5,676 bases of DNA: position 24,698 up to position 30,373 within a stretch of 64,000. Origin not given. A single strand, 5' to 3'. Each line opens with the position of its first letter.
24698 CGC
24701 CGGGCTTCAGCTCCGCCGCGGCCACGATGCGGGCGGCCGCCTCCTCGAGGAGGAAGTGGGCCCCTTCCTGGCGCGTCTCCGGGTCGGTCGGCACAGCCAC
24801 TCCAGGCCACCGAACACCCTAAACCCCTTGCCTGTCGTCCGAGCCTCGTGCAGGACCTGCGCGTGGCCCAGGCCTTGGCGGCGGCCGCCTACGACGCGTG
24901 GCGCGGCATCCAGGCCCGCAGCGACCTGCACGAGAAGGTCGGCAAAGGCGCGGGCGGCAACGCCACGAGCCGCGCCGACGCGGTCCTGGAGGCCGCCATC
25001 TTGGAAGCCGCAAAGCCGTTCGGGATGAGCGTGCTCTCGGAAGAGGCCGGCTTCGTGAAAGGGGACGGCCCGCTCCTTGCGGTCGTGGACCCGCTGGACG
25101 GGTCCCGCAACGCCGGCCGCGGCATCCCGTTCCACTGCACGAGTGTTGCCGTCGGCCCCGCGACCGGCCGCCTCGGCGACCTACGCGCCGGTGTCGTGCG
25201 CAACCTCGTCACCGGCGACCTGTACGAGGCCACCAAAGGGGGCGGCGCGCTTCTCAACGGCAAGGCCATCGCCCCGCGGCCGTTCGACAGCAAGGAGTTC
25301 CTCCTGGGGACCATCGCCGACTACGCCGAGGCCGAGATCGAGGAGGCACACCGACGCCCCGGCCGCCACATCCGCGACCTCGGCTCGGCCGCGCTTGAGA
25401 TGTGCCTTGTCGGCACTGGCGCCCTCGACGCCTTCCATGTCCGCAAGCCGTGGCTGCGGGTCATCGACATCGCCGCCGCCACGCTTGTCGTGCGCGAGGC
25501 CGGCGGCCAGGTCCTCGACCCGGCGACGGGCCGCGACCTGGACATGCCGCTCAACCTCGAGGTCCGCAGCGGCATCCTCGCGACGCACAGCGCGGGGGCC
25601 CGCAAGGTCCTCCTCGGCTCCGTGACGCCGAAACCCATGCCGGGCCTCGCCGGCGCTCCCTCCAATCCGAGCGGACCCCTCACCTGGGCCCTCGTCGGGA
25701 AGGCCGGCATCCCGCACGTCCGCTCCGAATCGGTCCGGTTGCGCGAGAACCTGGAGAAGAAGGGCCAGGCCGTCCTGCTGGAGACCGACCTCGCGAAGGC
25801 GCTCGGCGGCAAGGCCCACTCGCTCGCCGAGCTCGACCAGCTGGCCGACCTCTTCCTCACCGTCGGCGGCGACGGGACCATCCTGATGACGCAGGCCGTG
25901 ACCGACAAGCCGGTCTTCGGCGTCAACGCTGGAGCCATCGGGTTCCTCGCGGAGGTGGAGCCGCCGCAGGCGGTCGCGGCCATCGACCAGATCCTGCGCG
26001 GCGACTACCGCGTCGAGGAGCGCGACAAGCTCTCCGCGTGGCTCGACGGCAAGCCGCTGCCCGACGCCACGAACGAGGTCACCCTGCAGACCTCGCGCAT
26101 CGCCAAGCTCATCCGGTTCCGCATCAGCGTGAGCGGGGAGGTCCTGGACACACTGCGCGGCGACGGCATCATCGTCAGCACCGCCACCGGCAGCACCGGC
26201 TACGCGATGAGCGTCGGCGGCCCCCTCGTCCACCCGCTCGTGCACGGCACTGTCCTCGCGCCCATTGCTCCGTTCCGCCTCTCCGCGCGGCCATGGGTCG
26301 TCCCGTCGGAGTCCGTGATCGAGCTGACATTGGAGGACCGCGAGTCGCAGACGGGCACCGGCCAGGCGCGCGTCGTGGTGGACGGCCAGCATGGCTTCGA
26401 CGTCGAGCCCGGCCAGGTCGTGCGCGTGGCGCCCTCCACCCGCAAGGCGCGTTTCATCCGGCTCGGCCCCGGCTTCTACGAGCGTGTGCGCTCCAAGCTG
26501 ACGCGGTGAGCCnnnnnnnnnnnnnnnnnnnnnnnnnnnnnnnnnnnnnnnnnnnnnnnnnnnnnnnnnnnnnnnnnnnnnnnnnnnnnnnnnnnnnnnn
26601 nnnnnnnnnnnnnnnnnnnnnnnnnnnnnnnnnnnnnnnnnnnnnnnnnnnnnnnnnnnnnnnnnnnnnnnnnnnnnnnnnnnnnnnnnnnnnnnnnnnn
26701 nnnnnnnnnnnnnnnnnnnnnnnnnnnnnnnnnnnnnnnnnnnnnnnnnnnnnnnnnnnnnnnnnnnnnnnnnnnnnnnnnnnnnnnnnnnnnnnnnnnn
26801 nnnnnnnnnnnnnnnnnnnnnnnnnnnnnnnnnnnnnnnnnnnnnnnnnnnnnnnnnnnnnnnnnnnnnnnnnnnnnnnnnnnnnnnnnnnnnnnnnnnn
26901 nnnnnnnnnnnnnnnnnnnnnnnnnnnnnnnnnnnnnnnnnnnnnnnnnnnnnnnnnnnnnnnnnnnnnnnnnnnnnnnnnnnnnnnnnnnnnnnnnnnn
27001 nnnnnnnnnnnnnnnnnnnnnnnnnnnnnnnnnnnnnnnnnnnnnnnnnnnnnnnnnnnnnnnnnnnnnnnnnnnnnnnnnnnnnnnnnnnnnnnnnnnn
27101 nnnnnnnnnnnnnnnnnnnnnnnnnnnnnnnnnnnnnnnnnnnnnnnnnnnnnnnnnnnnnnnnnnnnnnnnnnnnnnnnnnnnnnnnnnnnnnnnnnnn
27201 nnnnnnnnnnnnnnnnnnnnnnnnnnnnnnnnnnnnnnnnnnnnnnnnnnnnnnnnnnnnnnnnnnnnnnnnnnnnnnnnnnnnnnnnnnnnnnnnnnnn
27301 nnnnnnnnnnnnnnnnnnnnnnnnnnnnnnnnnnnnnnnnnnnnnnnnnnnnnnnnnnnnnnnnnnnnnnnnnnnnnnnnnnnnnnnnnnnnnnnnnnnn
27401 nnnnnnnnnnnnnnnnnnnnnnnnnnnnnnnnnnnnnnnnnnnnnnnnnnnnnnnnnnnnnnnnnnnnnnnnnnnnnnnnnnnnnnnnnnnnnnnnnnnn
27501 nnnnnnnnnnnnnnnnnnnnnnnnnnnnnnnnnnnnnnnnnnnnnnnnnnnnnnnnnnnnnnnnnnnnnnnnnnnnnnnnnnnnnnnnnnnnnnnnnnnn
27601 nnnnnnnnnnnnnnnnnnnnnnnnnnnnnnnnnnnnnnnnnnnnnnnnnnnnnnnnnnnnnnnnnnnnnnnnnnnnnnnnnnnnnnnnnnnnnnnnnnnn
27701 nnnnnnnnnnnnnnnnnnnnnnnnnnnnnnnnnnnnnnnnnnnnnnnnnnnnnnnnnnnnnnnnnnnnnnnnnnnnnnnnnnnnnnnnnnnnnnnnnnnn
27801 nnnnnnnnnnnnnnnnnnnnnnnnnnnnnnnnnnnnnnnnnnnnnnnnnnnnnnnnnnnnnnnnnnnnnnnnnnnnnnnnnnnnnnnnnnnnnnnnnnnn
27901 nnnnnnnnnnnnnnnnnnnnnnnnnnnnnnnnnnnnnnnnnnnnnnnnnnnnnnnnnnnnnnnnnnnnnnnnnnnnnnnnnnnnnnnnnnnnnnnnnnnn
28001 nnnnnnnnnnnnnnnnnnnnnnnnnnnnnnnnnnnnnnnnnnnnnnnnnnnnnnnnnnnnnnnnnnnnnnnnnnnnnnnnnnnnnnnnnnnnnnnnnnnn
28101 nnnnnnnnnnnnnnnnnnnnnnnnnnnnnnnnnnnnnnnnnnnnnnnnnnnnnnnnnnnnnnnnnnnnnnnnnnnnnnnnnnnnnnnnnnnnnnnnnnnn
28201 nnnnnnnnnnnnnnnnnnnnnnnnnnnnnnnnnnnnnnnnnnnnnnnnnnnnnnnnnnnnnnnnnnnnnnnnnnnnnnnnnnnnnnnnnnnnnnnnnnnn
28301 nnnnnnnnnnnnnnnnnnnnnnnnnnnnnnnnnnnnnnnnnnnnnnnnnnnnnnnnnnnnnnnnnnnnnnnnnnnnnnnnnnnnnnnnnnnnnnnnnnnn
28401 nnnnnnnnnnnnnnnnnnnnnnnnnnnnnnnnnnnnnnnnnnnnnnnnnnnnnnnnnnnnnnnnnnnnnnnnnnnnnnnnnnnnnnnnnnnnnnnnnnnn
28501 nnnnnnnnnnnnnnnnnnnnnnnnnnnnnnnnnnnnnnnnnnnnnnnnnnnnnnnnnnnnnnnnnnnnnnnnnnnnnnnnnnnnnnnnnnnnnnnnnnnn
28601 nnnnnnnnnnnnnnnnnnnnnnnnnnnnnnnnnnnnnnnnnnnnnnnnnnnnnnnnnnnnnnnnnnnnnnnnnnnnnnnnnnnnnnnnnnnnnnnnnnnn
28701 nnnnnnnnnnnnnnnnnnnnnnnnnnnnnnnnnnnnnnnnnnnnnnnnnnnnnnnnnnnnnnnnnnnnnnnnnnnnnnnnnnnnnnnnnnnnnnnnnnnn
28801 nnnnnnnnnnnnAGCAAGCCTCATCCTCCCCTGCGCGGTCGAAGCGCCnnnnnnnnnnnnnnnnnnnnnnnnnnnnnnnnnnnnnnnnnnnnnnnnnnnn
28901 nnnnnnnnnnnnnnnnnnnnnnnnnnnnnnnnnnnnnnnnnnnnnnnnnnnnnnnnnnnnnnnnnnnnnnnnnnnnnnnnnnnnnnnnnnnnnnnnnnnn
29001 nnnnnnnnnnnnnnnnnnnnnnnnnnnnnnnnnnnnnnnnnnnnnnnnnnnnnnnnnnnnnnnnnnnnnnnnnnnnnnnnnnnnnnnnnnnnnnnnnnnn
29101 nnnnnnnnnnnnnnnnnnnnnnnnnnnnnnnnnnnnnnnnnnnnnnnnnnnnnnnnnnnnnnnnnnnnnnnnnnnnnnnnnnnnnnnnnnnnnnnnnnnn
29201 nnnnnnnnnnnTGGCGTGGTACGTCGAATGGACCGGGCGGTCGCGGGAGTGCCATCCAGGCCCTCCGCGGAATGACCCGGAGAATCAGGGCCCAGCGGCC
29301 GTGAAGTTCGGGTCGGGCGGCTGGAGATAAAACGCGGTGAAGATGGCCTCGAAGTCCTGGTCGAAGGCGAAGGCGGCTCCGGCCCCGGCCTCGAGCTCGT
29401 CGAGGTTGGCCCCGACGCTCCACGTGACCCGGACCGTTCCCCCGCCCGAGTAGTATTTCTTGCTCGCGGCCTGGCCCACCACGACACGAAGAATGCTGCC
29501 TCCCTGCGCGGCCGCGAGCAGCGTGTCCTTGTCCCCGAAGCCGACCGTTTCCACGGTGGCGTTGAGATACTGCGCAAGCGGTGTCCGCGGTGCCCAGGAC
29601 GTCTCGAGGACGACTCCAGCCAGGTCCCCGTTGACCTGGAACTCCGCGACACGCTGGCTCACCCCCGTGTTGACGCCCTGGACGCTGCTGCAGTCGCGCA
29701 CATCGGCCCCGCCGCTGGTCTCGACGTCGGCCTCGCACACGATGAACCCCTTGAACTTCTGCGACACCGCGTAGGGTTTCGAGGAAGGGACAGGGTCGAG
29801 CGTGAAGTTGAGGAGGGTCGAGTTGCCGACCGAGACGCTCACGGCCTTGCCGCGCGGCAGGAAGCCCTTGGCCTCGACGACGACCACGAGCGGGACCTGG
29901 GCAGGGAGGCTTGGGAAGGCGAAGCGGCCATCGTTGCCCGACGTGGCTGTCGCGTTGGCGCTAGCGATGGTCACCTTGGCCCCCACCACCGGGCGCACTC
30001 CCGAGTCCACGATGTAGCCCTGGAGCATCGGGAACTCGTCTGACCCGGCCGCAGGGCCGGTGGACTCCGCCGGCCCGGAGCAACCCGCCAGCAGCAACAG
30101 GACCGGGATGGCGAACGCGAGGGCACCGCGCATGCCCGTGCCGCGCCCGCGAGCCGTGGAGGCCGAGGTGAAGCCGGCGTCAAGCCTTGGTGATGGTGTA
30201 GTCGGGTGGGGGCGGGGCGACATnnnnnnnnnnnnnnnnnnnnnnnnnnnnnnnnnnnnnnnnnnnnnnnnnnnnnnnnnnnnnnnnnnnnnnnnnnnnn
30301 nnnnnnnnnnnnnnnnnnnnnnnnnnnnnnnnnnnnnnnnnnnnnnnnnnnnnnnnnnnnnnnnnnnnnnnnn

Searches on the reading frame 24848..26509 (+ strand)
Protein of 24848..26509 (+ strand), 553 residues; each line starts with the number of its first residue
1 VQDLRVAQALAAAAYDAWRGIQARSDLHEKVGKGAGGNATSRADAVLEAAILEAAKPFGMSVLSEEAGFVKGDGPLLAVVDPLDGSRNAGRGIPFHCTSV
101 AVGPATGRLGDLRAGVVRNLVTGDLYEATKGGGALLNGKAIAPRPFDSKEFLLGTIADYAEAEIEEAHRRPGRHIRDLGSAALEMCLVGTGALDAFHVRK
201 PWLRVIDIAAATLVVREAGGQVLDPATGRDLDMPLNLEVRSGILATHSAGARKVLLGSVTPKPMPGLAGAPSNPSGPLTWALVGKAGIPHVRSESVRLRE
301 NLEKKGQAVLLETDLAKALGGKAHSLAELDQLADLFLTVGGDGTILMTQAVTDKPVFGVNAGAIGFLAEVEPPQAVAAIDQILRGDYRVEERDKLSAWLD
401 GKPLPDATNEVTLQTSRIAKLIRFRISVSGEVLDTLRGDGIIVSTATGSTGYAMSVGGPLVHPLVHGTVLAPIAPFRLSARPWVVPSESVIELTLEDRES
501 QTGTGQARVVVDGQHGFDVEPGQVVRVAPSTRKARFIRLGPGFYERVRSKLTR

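Call 38: search_protein_families(library=pfam, proteins=[window:24848-26509:+], max_evalue=0.001)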
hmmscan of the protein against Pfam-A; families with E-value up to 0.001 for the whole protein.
window:24848-26509:+ (553 aa): 3 families
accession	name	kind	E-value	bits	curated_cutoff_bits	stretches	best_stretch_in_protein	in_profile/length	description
PF20143.4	NAD_kinase_C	-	1.2e-30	106.3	23.7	1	409-539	2-126/126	ATP-NAD kinase C-terminal domain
PF00459.30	Inositol_P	-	1.6e-26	93.9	27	1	6-248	8-256/271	Inositol monophosphatase family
PF01513.26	NAD_kinase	-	1.5e-13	51.6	25.5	1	326-387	66-130/130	ATP-NAD kinase N-terminal domain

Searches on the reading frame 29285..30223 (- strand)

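Call 38: search_protein_families(library=pfam, proteins=[window:29285-30223:-], max_evalue=0.001)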
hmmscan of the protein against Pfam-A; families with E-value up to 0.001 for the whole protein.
window:29285-30223:- (312 aa): 2 families
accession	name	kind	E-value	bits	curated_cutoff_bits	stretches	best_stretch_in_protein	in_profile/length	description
PF13620.12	CarboxypepD_reg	-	7.8e-14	52.2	32.3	1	67-142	2-81/82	Carboxypeptidase regulatory-like domain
PF13715.12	CarbopepD_reg_2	-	3.7e-06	27.3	32.2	1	67-143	1-77/88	CarboxypepD_reg-like domain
